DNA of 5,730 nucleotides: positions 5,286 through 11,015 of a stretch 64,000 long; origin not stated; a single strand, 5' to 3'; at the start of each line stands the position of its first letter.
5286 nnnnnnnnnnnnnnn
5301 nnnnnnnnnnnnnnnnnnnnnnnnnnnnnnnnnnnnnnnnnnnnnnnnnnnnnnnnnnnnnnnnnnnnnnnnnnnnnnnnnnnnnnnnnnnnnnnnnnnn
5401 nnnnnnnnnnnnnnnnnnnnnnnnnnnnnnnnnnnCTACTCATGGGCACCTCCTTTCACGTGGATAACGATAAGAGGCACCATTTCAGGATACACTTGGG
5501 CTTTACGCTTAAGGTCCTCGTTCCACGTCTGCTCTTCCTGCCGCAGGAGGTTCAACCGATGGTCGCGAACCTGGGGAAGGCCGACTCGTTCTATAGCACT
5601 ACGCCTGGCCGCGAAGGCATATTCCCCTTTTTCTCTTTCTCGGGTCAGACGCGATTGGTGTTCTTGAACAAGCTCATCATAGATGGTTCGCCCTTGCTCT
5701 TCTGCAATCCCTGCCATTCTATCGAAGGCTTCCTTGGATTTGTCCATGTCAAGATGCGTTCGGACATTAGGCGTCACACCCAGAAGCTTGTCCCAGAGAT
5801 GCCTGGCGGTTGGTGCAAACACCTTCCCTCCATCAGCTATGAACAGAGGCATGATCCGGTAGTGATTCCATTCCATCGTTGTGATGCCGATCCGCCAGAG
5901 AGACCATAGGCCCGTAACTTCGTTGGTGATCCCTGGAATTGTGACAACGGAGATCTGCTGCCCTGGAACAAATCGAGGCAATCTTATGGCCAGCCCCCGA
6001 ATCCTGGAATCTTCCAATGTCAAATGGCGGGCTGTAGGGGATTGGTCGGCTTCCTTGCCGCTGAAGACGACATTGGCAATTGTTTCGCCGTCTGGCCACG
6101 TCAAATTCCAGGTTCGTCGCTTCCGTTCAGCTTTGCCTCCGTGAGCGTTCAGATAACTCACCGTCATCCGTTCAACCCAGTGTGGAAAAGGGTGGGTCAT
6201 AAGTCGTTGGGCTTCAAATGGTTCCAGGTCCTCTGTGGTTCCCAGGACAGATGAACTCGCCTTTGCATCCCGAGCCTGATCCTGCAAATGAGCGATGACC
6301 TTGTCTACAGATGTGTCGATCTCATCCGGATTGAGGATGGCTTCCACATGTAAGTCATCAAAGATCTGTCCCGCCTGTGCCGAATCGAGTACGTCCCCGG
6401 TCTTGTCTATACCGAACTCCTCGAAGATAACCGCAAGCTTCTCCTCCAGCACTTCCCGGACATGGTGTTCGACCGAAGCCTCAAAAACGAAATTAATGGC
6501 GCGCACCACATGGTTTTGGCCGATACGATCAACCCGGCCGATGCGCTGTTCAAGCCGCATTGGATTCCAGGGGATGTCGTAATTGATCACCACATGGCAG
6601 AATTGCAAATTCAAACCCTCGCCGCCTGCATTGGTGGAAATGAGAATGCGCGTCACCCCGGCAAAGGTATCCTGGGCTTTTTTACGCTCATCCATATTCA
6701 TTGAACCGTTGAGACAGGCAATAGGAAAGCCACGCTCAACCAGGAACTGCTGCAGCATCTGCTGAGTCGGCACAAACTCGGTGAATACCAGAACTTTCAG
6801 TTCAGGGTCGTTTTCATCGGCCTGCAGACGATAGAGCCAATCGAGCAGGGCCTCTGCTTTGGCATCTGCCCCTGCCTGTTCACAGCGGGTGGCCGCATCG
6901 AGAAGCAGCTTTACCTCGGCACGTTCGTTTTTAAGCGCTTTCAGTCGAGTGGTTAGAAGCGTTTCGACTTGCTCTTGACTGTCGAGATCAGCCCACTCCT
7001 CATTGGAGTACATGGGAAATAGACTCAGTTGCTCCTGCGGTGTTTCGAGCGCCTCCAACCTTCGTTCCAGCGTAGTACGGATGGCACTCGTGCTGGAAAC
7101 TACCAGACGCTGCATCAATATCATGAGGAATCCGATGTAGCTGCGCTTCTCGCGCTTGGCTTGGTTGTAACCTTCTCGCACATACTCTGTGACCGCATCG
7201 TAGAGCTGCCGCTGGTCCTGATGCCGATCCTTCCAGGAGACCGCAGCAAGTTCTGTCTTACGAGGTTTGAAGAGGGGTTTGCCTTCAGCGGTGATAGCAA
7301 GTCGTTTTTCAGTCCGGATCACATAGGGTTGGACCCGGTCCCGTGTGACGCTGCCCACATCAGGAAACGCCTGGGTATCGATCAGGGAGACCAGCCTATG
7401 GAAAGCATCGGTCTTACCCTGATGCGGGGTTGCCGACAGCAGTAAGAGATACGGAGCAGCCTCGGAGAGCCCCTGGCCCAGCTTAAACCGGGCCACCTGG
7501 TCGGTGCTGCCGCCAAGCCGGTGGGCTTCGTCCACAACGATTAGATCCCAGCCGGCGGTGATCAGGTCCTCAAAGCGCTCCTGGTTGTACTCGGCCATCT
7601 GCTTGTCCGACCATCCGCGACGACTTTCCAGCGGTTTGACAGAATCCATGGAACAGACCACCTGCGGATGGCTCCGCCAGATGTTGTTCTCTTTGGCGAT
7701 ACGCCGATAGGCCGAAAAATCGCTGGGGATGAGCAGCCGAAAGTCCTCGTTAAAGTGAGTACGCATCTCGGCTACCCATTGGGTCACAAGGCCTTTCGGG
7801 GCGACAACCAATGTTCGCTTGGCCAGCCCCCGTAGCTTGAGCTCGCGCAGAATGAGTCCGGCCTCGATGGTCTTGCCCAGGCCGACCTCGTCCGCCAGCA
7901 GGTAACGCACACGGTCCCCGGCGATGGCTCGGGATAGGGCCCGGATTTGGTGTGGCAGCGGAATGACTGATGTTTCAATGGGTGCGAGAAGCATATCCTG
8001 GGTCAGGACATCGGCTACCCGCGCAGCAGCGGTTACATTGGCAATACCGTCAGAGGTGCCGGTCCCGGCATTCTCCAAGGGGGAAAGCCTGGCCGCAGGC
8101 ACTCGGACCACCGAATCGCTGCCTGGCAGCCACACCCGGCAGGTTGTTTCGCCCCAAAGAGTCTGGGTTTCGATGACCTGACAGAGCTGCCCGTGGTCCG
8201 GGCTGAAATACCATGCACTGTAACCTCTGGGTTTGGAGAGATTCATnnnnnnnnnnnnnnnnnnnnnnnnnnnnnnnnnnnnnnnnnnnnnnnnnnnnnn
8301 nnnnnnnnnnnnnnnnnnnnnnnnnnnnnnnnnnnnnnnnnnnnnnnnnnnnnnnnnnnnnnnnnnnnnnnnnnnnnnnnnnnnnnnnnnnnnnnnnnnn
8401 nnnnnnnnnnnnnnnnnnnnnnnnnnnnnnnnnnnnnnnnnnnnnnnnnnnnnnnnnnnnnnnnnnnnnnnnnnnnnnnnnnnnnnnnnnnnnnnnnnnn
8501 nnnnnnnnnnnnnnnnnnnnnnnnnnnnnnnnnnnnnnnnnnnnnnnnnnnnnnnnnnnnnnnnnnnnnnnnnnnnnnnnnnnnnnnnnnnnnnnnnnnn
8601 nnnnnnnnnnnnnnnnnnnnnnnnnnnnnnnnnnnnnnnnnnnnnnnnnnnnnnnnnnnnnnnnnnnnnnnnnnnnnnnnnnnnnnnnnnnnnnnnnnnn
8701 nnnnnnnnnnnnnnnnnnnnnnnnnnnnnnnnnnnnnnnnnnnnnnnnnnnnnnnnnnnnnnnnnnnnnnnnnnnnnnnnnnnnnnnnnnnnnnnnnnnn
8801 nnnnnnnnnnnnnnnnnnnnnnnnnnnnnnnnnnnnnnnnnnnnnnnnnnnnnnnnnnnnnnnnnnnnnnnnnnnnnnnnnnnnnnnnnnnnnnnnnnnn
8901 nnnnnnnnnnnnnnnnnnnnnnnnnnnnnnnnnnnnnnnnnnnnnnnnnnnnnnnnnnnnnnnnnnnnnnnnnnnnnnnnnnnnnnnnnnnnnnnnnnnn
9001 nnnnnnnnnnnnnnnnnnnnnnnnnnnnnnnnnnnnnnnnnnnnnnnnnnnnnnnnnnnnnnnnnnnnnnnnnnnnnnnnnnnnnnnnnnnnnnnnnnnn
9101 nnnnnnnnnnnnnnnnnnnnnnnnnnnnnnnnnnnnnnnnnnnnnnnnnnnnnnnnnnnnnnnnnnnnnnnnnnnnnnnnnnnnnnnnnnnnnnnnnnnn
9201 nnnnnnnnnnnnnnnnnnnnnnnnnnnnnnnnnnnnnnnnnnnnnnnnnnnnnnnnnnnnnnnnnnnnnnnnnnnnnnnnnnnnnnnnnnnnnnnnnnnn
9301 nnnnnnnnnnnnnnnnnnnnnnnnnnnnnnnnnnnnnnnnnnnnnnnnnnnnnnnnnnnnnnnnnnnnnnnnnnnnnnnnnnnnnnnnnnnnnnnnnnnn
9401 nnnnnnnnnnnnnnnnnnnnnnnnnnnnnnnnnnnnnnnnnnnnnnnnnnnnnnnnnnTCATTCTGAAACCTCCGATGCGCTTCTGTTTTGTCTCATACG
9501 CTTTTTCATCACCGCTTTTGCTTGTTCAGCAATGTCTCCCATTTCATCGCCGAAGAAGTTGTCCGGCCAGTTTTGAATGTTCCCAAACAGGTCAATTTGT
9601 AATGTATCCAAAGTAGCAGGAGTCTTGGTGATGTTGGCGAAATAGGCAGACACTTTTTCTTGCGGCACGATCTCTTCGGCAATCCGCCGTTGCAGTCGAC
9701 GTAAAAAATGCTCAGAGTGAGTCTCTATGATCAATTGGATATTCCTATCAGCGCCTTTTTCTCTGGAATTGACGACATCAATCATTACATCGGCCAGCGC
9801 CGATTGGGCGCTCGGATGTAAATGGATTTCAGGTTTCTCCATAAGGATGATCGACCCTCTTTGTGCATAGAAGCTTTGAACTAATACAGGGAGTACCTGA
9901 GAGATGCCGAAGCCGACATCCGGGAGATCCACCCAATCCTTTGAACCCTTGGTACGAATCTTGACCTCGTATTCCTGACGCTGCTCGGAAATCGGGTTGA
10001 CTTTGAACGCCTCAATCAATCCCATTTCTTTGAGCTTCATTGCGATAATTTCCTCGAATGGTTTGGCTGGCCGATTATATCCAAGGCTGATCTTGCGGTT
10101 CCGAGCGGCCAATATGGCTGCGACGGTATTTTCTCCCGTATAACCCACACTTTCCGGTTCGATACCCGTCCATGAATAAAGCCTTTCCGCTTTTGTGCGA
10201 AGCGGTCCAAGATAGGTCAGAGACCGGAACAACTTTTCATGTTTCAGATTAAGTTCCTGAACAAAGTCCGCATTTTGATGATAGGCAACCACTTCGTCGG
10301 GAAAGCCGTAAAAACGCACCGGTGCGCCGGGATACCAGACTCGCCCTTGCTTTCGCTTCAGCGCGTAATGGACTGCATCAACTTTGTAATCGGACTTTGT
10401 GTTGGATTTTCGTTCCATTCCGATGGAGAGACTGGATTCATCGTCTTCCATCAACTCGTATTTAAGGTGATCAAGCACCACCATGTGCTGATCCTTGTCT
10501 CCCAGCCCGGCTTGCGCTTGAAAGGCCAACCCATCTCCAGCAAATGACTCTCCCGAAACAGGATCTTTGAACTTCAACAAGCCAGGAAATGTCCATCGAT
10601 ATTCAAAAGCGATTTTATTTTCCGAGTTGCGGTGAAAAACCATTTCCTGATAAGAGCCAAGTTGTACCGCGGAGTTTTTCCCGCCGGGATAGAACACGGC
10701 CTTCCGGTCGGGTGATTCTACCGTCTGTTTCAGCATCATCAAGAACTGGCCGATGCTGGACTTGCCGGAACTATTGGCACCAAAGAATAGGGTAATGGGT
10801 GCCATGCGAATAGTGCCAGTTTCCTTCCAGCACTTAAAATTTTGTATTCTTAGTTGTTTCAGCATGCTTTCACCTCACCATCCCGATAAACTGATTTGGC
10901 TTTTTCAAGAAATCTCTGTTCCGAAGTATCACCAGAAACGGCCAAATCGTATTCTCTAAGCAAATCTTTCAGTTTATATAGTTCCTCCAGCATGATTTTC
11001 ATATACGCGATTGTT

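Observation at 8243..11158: Four-gene ATPase / PIN-like / RNA-ligase cassette nested inside a BREX type 3 operon: candidate undescribed RNA cut-and-reseal guard module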

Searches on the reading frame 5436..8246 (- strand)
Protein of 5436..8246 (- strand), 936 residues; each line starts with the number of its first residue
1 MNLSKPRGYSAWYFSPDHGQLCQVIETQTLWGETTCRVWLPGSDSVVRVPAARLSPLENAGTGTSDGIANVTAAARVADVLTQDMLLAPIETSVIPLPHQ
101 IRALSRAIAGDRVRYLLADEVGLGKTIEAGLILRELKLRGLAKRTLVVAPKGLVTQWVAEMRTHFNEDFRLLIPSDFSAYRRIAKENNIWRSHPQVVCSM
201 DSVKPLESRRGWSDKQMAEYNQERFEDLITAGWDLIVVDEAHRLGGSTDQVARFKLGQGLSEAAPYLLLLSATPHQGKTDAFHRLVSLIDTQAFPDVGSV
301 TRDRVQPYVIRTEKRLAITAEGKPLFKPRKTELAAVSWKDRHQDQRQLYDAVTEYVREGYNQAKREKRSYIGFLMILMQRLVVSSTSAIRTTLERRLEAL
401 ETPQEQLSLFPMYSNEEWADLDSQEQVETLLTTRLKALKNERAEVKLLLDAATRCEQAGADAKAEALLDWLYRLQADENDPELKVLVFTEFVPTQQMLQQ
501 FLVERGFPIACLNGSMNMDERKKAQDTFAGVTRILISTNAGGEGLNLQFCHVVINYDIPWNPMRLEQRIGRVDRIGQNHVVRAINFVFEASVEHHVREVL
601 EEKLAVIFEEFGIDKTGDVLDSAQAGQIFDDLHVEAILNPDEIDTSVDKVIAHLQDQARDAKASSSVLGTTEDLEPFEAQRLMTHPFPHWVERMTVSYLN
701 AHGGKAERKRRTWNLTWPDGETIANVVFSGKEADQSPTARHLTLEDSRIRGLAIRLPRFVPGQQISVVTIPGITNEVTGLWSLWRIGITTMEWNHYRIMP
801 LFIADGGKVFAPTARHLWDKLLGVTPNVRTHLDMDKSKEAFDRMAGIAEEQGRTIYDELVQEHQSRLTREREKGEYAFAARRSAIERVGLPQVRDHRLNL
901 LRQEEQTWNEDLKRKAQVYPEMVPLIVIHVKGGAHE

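Call 6: search_protein_families(library=padloc, proteins=[window:5436-8246:-], max_evalue=0.01)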
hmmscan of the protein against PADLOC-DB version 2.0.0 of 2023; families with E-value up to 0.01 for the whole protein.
window:5436-8246:- (936 aa): 58 families (the best 25 are shown)
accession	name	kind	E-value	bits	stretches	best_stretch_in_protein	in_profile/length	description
PDLC02500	BrxHI|BrxHII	-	0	1558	1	10-933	5-931/933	BrxHI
PDLC02621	DrmD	-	2.2e-97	325.4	1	83-610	109-666/1040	DrmD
PDLC00659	HmaA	-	1.4e-85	286.1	2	72-405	81-403/1176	SNF2 helicase / DEAD-box helicase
PDLC02504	BrxHI|BrxHII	-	1.6e-85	285.8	1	83-640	97-643/971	BrxHII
PDLC02620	DrmD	-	1.6e-74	249.5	1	92-650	96-654/1060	DrmD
PDLC02572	DrmA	-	1.4e-73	246.4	1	61-591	82-637/1043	DrmA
PDLC02632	DrmD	-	3.3e-71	238.7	1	83-579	111-628/662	DrmD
PDLC02619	DrmD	-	4.2e-61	205.1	2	92-519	29-453/872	DrmD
PDLC02633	DrmD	-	2.9e-59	198.9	1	77-605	105-658/839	DrmD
PDLC02623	DrmD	-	5.8e-57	191.2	2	345-659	414-703/1040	DrmD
PDLC02634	DrmD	-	1.1e-51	173.7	1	91-611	87-619/900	DrmD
PDLC02840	DpdE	-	4.8e-46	155.6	3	443-606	522-688/1091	DpdE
PDLC02843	DpdE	-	2.4e-45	152.9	3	96-169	159-233/1091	DpdE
PDLC02624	DrmD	-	3.5e-44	149.4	1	133-579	2-469/652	DrmD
PDLC02853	DpdE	-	1.8e-37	126.8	2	91-501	93-505/985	DpdE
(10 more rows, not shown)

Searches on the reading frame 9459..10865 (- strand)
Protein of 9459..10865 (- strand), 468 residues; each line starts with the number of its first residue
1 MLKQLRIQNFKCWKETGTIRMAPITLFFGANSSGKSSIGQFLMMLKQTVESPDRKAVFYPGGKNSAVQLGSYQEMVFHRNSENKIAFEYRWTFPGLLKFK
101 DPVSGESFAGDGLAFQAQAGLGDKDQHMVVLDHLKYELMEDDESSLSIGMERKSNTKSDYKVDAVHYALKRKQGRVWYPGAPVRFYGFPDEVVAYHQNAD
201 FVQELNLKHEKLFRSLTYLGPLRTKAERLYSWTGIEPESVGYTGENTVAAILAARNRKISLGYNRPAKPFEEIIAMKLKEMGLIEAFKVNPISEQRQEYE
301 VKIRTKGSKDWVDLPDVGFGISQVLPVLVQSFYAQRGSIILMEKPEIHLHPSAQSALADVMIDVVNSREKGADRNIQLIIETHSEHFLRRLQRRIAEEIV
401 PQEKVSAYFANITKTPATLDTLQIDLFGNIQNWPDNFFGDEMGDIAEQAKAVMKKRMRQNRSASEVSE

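Call 5: search_protein_families(library=pfam, proteins=[window:9459-10865:-], max_evalue=1)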
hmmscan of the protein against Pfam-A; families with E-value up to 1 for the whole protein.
window:9459-10865:- (468 aa): 7 families
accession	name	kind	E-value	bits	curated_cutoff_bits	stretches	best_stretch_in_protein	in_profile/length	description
PF13175.12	AAA_15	-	2e-28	100.5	32.1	2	271-387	257-373/374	AAA ATPase domain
PF13304.12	AAA_21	-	1.1e-17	65.6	27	1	24-388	1-303/304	AAA domain, putative AbiEii toxin, Type IV TA system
PF12476.13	DUF3696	-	2.6e-09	37.6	22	1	401-448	2-52/52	Protein of unknown function (DUF3696)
PF13476.12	AAA_23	-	2.9e-05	25.3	27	1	4-43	1-40/201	AAA domain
PF02463.25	SMC_N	-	0.00016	21.6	40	1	1-41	1-43/220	RecF/RecN/SMC N terminal domain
PF00005.33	ABC_tran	-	0.11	13.5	25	0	18-153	7-116/137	ABC transporter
PF13555.12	AAA_29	-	0.11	12.7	27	1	3-38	2-38/61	P-loop containing region of AAA domain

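Call 6: search_protein_families(library=padloc, proteins=[window:9459-10865:-], max_evalue=0.01)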
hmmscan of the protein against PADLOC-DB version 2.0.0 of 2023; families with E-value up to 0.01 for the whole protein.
window:9459-10865:- (468 aa): 122 families (the best 25 are shown)
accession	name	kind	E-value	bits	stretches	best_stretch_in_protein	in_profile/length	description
PDLC04148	HEC-03B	-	7.2e-128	425.5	1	1-460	1-456/458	-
PDLC03878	NsnB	-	6.2e-61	205.1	1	1-446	1-340/345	-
PDLC04707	PDC-M55A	-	2.1e-55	186.4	1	2-456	3-417/421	-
PDLC02979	AriA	-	8.3e-31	106.1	2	271-388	256-373/373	-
PDLC02980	AriA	-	2.1e-16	58.8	2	290-388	211-303/304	-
PDLC02336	AbiLi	-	5.9e-15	53.6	2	1-90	1-88/340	AbiLi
PDLC04175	HEC-01A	-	1.4e-13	48.7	2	2-75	6-78/363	-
PDLC04176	HEC-01A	-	7.8e-13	46.5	2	2-69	3-70/371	-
PDLC02335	AbiLi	-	8.5e-13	46.1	1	1-393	49-245/326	AbiLi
PDLC04611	PDC-M38A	-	9.2e-13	46.4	2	1-48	1-48/383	-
PDLC04391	PDC-M07A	-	1e-12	45.8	2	1-56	1-55/412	-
PDLC00093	GajA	-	1.6e-12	45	2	338-389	383-437/736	AAA ATPase domain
PDLC04179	HEC-01A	-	2.4e-12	44.7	2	1-75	1-73/459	-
PDLC04392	PDC-M07A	-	4.4e-12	43.8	1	1-86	1-85/432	-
PDLC04393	PDC-M07A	-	4.4e-12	43.7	1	1-85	1-84/435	-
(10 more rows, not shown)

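Call 7: search_protein_families(library=ncbifam, proteins=[window:9459-10865:-], max_evalue=0.01)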
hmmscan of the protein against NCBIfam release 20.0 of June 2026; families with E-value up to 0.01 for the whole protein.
window:9459-10865:- (468 aa): 5 families
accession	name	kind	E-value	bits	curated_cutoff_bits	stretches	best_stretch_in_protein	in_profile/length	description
NF047739.1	antiphage_MADS3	equivalog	6.4e-09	35.4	420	1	1-94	1-92/427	methylation-associated defense system AAA family ATPase MAD3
NF038234.1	retron_eff_Eco8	equivalog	2.4e-06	26.4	250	1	339-391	275-328/679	retron Eco8 family effector endonuclease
NF041760.1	PtuA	equivalog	5.6e-06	25.5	500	0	339-394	379-426/524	retron Ec78 anti-phage system effector ATPase PtuA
TIGR00606.1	rad50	subfamily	3.2e-05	21.8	453.75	1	333-397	1220-1282/1311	DNA repair protein Rad50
TIGR00611.2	recf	equivalog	0.00045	19.5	172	1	2-38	1-37/339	DNA replication/repair protein RecF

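Call 56: search_protein_families(library=phrogs, proteins=[window:9459-10865:-], max_evalue=0.01)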
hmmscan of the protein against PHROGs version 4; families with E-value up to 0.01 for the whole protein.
window:9459-10865:- (468 aa): 12 families
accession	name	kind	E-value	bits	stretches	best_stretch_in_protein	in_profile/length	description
phrog_21420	-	unknown function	1.6e-66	226.2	2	213-457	393-642/654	-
phrog_4747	-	unknown function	1e-13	52.2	2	334-389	331-380/610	-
phrog_3940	-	unknown function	4.1e-12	46.7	2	331-402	248-307/537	-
phrog_14430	-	unknown function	1.3e-10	42.1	1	317-410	316-403/444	-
phrog_8323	-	unknown function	3.3e-09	36.8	1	334-401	319-375/623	-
phrog_13167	-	unknown function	8.1e-07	29.3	1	333-420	334-414/477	-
phrog_7507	-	unknown function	4e-06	27.4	1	270-385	342-447/483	-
phrog_9802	-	unknown function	6.2e-06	26.5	1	300-394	240-334/438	-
phrog_8066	-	unknown function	0.00071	19.5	1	334-395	381-436/522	-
phrog_5836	-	unknown function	0.0014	17.7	0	1-54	5-80/1071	-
phrog_8939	-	unknown function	0.0019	17.9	0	336-384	443-489/595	-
phrog_25246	-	moron, auxiliary metabolic gene and host takeover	0.0037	16.8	0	324-361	268-305/616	ABC transporter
